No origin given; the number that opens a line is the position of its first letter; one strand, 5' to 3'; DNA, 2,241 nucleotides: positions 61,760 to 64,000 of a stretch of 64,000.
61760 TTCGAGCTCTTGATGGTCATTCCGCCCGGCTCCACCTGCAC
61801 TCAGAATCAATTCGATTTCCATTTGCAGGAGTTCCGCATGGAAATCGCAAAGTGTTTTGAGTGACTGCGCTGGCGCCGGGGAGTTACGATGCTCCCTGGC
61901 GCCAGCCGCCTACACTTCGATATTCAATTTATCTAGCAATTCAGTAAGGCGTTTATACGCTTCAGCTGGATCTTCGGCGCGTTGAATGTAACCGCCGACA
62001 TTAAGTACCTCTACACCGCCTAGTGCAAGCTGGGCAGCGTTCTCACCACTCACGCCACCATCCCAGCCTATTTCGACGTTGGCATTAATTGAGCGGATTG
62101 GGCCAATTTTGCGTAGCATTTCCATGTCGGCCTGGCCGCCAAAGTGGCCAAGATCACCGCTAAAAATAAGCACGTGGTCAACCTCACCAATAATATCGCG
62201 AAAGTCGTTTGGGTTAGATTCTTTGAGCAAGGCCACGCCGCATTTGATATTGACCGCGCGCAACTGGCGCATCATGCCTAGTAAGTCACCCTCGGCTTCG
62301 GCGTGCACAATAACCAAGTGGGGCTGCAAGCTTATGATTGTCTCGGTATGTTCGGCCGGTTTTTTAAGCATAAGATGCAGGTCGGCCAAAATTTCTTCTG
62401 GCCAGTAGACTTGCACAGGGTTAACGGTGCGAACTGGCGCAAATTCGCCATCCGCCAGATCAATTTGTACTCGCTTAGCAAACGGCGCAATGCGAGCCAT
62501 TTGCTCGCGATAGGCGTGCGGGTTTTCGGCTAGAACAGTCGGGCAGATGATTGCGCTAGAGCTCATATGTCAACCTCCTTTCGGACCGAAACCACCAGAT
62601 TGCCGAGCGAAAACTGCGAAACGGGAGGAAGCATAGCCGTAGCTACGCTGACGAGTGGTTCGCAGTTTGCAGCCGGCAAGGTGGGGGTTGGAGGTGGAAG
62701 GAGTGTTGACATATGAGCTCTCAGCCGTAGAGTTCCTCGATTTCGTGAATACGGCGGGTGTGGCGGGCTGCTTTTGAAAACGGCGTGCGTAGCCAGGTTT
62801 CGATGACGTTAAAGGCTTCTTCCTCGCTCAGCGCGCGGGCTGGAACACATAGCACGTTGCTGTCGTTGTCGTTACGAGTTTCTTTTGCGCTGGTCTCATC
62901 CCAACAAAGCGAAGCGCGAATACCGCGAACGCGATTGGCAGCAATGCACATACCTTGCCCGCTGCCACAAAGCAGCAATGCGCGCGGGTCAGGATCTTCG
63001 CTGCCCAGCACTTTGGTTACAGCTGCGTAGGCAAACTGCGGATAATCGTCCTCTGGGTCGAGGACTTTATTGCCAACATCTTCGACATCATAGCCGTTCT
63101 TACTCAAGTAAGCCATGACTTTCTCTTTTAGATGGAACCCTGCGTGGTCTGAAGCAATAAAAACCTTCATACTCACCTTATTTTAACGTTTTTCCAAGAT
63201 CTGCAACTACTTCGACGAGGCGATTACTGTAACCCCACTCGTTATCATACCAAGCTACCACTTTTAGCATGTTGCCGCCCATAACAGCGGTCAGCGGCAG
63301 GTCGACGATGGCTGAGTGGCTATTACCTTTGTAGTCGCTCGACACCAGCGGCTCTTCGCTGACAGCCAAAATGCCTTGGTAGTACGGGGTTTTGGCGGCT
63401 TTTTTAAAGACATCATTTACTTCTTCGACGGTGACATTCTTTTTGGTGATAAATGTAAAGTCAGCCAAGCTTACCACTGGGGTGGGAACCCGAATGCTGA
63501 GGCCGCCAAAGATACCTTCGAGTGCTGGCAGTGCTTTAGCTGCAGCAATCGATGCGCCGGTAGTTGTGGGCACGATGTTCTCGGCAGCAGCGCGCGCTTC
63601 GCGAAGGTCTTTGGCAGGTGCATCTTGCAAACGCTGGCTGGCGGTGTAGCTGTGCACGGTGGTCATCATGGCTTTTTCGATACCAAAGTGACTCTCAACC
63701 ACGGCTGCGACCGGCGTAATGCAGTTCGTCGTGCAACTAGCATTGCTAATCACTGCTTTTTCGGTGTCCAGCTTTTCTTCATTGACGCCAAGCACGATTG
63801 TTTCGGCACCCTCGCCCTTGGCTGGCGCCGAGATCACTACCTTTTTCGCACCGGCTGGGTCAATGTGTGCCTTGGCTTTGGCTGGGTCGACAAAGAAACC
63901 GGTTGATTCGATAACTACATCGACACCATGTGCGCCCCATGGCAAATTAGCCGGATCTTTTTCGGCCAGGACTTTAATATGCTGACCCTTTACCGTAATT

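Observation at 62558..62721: Rod-like inverted repeat between rpiB and rpe that base-pairs the rpe SD, ATG and codons 2-3 with a sequence starting at the rpiB stop codon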

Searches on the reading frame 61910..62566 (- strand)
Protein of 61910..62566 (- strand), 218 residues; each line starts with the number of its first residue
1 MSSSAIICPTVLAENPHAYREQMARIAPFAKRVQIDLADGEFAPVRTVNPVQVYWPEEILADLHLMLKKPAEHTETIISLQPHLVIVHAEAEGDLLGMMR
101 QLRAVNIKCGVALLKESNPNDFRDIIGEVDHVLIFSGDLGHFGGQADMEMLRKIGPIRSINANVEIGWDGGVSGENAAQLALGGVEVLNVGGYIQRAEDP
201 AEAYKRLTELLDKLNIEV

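Call 10: search_protein_families(library=pfam, proteins=[window:61910-62566:-], max_evalue=0.01)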
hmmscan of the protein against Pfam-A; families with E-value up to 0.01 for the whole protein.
window:61910-62566:- (218 aa): 1 family
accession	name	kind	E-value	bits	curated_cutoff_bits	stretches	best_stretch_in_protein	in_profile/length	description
PF00834.25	Ribul_P_3_epim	-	9.3e-22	77.8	21.1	1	7-194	2-197/198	Ribulose-phosphate 3 epimerase family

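Call 11: find_homologous_proteins(query=window:61910-62566:-)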
Query window:61910-62566:- (218 aa): 4422 proteins with E <= 0.001 among 4698 candidates; the best 120 are listed.
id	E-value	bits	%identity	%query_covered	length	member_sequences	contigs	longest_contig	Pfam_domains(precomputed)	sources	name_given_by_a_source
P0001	1.0e-139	481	100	100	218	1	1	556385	PF00834.26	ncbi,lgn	ncbi:MAG: hypothetical protein ACREGJ_02345 [Candidatus Saccharimonadales bacterium]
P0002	3.4e-96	339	72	95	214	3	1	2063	PF00834.26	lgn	-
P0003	3.5e-94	332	70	94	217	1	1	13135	PF00834.26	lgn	-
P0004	5.4e-94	332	70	95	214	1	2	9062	PF00834.26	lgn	-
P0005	7.2e-94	331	68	95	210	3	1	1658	PF00834.26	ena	-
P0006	1.0e-93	331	71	95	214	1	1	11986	PF00834.26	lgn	-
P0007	1.0e-93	331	69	95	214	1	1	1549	PF00834.26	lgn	-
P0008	1.0e-93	331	71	95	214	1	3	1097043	PF00834.26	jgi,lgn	jgi:ribulose-phosphate 3-epimerase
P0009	3.7e-93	329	70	95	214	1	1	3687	PF00834.26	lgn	-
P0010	1.2e-92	327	69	95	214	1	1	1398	PF00834.26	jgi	jgi:ribulose-phosphate 3-epimerase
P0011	6.6e-92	325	68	96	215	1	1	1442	PF00834.26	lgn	-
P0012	2.5e-91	323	67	95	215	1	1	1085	PF00834.26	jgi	jgi:ribulose-phosphate 3-epimerase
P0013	2.7e-91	323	68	94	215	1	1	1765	PF00834.26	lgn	-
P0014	3.8e-91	322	69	95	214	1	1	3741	PF00834.26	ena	-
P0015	4.1e-91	322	69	95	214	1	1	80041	PF00834.26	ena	-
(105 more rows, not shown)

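Call 13: find_related_loci(query=A1, collection=genome_contigs, flank=3000)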
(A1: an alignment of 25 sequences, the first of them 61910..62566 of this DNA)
Query A1 (218 aa) in genome_contigs; peptide patterns used: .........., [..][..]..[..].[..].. (x = any residue, [..] = any of these).
129 stretches matched a pattern; 62 encode a relative of the query (tblastn E <= 1e-3); 62 distinct loci.
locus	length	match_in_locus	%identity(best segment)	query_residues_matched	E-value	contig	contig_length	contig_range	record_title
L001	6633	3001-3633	63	5-215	1e-93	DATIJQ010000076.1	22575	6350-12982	MAG TPA_asm: Candidatus Saccharimonas sp. isolate SMAG_U15695 k141_73680, whole genome shotgun sequence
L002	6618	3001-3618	64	5-210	4e-91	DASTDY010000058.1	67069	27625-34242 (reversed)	MAG TPA_asm: Candidatus Saccharimonadales bacterium isolate SMAG_U833 k141_68894, whole genome shotgun sequence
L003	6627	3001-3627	63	5-213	3e-89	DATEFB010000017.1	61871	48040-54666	MAG TPA_asm: Candidatus Saccharimonadales bacterium isolate SMAG_U8748 k141_454594, whole genome shotgun sequence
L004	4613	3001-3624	62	5-212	4e-87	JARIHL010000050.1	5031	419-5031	MAG: Candidatus Saccharibacteria bacterium isolate CullarsAll.DT.39 k141_469488, whole genome shotgun sequence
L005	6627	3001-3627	63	5-213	2e-86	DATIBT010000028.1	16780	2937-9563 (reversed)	MAG TPA_asm: Candidatus Saccharimonadales bacterium isolate SMAG_U16297 k141_1695281, whole genome shotgun sequence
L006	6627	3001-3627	57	5-213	4e-82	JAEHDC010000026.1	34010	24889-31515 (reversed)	MAG: Candidatus Saccharibacteria bacterium isolate EFPC_124 k127_9222874, whole genome shotgun sequence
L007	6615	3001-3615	56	5-209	1e-81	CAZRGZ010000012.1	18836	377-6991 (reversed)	MAG TPA_asm: uncultured Candidatus Saccharibacteria bacterium isolate SRP144015_co1_121 genome assembly, contig: NODE_14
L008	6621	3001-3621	62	5-211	4e-78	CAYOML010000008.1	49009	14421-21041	MAG TPA_asm: uncultured Candidatus Saccharibacteria bacterium isolate SRP200132_co2_493 genome assembly, contig: NODE_49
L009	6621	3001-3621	53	2-208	6e-74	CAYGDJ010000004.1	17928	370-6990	MAG TPA_asm: uncultured Candidatus Saccharibacteria bacterium isolate ERP113451_co3_423 genome assembly, contig: NODE_23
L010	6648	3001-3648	53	3-216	2e-73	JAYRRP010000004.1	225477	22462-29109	MAG: Candidatus Saccharimonadales bacterium isolate XM1_ASGE3bin.32 k141_690383, whole genome shotgun sequence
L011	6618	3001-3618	52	7-212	1e-72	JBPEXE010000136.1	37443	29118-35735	MAG: Candidatus Saccharimonadales bacterium isolate MAG16 MAG16_MAG16_136, whole genome shotgun sequence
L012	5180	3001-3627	50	3-211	2e-71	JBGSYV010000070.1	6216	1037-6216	MAG: Candidatus Saccharimonadales bacterium isolate JTS-RE99 k141_10734533, whole genome shotgun sequence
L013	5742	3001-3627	51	5-213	1e-70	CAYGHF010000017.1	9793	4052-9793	MAG TPA_asm: uncultured Candidatus Saccharimonas sp. isolate ERP113451_co3_278 genome assembly, contig: NODE_5883_length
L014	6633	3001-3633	52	1-211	2e-70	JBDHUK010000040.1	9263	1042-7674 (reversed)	MAG: Candidatus Saccharimonadales bacterium isolate AS-MICRO-3CA.382 NODE_36783_length_9263_cov_11.699191, whole genome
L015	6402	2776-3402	49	2-210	7e-71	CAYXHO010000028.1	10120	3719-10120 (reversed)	MAG TPA_asm: uncultured Candidatus Saccharibacteria bacterium isolate SRP342105_co1_335 genome assembly, contig: NODE_91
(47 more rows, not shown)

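Call 18: find_encoding_contigs(protein=P0001, flank=3000, max_places=10)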
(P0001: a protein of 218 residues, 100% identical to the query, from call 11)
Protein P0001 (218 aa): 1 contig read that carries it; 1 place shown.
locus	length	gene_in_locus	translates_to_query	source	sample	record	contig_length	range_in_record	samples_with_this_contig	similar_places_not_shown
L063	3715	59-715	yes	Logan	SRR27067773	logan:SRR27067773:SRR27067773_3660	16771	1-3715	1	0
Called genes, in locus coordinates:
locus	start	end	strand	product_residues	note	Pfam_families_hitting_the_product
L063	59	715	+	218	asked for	PF00834:Ribul_P_3_epim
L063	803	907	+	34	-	-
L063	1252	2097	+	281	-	PF00456:Transketolase_N, PF13292:DXP_synthase_N (weak), PF00676:E1_dh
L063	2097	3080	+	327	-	PF02779:Transket_pyr, PF02780:Transketolase_C, PF22613:Transketolase_C_1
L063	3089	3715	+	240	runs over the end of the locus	-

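Call 31: find_encoding_contigs(protein=P0002, flank=1500, max_places=3)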
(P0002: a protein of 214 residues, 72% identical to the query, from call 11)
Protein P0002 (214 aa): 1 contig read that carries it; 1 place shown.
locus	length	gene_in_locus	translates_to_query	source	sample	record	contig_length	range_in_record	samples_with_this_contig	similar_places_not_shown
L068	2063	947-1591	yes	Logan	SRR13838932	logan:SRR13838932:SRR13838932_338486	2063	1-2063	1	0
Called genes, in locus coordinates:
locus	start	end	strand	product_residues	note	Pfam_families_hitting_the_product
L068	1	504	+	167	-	?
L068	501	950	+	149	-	PF02502:LacAB_rpiB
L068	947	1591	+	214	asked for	PF00834:Ribul_P_3_epim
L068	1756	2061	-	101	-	?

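Call 32: find_encoding_contigs(protein=P0003, flank=1500, max_places=3)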
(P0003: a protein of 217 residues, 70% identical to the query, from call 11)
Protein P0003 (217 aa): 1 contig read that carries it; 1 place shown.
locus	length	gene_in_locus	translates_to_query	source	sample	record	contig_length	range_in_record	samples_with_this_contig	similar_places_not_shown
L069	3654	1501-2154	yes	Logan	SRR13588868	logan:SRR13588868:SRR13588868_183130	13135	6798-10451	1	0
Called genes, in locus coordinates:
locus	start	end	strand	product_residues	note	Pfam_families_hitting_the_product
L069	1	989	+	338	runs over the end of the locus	PF00044:Gp_dh_N, PF02800:Gp_dh_C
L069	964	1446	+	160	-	PF02502:LacAB_rpiB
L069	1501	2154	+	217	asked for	PF00834:Ribul_P_3_epim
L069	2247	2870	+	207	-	-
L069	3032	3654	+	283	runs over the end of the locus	PF00456:Transketolase_N, PF13292:DXP_synthase_N, PF00676:E1_dh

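Call 33: find_encoding_contigs(protein=P0006, flank=1500, max_places=3)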
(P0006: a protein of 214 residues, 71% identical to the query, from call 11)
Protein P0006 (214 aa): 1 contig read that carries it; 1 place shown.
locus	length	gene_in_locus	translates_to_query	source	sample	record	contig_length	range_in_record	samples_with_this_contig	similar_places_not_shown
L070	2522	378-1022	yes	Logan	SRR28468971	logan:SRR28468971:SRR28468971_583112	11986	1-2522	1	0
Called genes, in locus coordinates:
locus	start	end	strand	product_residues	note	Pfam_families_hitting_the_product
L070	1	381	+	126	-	?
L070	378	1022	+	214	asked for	PF00834:Ribul_P_3_epim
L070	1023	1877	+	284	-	PF00456:Transketolase_N, PF13292:DXP_synthase_N (weak), PF00676:E1_dh (weak)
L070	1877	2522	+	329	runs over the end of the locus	PF02779:Transket_pyr, PF02780:Transketolase_C, PF22613:Transketolase_C_1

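Call 34: find_encoding_contigs(protein=P0008, flank=1500, max_places=3)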
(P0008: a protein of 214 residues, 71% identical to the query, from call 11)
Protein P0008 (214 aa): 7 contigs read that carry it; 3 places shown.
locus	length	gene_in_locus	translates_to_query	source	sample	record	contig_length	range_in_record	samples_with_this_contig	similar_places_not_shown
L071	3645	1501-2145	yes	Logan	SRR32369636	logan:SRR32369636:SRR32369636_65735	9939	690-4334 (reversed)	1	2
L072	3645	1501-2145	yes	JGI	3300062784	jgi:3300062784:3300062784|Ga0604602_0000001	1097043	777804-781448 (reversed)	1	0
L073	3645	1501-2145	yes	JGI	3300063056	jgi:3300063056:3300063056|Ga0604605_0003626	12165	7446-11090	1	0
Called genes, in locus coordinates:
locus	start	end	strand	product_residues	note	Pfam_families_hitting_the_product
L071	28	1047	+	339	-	PF00044:Gp_dh_N, PF02800:Gp_dh_C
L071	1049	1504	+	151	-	PF02502:LacAB_rpiB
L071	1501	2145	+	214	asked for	PF00834:Ribul_P_3_epim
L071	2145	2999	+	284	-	PF00456:Transketolase_N, PF13292:DXP_synthase_N, PF00676:E1_dh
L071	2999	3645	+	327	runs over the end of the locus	PF02779:Transket_pyr, PF02780:Transketolase_C, PF22613:Transketolase_C_1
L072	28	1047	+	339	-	PF00044:Gp_dh_N, PF02800:Gp_dh_C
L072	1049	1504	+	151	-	PF02502:LacAB_rpiB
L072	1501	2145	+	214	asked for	PF00834:Ribul_P_3_epim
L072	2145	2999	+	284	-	PF00456:Transketolase_N, PF13292:DXP_synthase_N, PF00676:E1_dh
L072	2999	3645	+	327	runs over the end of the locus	PF02779:Transket_pyr, PF02780:Transketolase_C, PF22613:Transketolase_C_1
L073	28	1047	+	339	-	PF00044:Gp_dh_N, PF02800:Gp_dh_C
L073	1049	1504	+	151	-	PF02502:LacAB_rpiB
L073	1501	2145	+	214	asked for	PF00834:Ribul_P_3_epim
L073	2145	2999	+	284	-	PF00456:Transketolase_N, PF13292:DXP_synthase_N, PF00676:E1_dh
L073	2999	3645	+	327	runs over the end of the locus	PF02779:Transket_pyr, PF02780:Transketolase_C, PF22613:Transketolase_C_1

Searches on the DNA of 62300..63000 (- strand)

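Call 5: search_rna_families(source=window, start=62300, end=63000, threshold=evalue, max_evalue=10)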
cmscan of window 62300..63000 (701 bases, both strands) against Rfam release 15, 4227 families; matches with E-value up to 10: 1.
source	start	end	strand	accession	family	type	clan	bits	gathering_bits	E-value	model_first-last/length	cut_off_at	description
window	62626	62727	-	RF02202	UCA1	Gene; lncRNA;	-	17.8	80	0.092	1-75/75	no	Urothelial cancer associated 1 conserved region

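Call 53: search_dna_similar(query=window:62550-62730:-, collection=plasmids, mode=distant, max_evalue=0.01, max_rows=10)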
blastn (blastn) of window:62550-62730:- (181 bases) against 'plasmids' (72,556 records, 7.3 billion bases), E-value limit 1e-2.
No match.

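Call 54: search_dna_similar(query=window:62550-62730:-, collection=phages, mode=distant, max_evalue=0.01, max_rows=10)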
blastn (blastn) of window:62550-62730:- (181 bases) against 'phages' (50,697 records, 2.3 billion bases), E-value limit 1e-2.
No match.

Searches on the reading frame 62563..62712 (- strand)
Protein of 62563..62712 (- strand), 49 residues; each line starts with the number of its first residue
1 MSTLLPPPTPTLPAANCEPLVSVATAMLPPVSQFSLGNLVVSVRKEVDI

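Call 10: search_protein_families(library=pfam, proteins=[window:62563-62712:-], max_evalue=0.01)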
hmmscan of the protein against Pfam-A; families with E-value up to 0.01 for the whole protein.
window:62563-62712:- (49 aa): 0 families

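Call 27: find_homologous_proteins(query=window:62563-62712:-, max_evalue=10)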
Query window:62563-62712:-: no candidate shares three 5-residue words with the query. No homologue found.

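Call 39: search_protein_representatives(protein=window:62563-62712:-)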
Query: 49 residues. Proteins with E-value up to 0.001 (for the whole library): 2; up to 1e-10: 1; up to 1e-30: 0. The best 2 are listed.
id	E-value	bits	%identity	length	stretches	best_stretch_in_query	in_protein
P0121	8.2e-11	57.2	38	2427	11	3-42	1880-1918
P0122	3.1e-08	49.2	37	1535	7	16-48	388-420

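Call 68: find_encoding_contigs(protein=window:62563-62712:-, flank=2000, max_places=10)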
Protein window:62563-62712:- (49 aa): no gene with exactly this product is on record in the collection.

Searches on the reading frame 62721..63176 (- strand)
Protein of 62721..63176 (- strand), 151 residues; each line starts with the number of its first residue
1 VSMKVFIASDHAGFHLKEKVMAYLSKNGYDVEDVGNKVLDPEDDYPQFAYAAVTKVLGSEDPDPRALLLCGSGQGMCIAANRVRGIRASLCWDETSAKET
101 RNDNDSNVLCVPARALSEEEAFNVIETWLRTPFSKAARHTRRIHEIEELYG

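Call 10: search_protein_families(library=pfam, proteins=[window:62721-63176:-], max_evalue=0.01)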
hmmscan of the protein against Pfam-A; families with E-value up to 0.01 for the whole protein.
window:62721-63176:- (151 aa): 1 family
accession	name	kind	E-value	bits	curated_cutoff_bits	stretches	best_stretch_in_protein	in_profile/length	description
PF02502.23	LacAB_rpiB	-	1.6e-46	158.2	24.7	1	5-146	1-138/138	Ribose/Galactose Isomerase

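Call 20: find_encoding_contigs(protein=window:62721-63170:-, flank=3000, max_places=10)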
Protein window:62721-63170:- (149 aa): 1 contig read that carries it; 1 place shown.
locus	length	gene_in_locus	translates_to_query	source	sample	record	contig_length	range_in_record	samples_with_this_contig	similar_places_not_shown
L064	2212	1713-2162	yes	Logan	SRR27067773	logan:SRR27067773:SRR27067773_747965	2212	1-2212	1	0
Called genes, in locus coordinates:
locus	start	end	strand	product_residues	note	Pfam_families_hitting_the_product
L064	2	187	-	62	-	?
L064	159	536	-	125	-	-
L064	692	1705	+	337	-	PF00044:Gp_dh_N, PF02800:Gp_dh_C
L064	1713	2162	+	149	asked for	PF02502:LacAB_rpiB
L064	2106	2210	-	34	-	?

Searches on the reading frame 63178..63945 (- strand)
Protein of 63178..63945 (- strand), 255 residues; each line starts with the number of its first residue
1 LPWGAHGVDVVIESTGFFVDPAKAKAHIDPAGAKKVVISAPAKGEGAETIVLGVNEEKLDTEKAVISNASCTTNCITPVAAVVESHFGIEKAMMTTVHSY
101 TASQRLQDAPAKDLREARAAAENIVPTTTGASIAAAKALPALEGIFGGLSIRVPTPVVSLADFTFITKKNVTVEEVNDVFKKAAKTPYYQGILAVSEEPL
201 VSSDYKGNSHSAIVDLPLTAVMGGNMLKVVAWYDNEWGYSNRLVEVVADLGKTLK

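Call 58: search_protein_families(library=pfam, proteins=[window:63178-63945:-], max_evalue=0.001)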
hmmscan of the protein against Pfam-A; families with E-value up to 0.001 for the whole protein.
window:63178-63945:- (255 aa): 1 family
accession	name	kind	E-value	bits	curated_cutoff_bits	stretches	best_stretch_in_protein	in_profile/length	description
PF02800.25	Gp_dh_C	-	8.4e-55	185.1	24.4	1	76-233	1-158/158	Glyceraldehyde 3-phosphate dehydrogenase, C-terminal domain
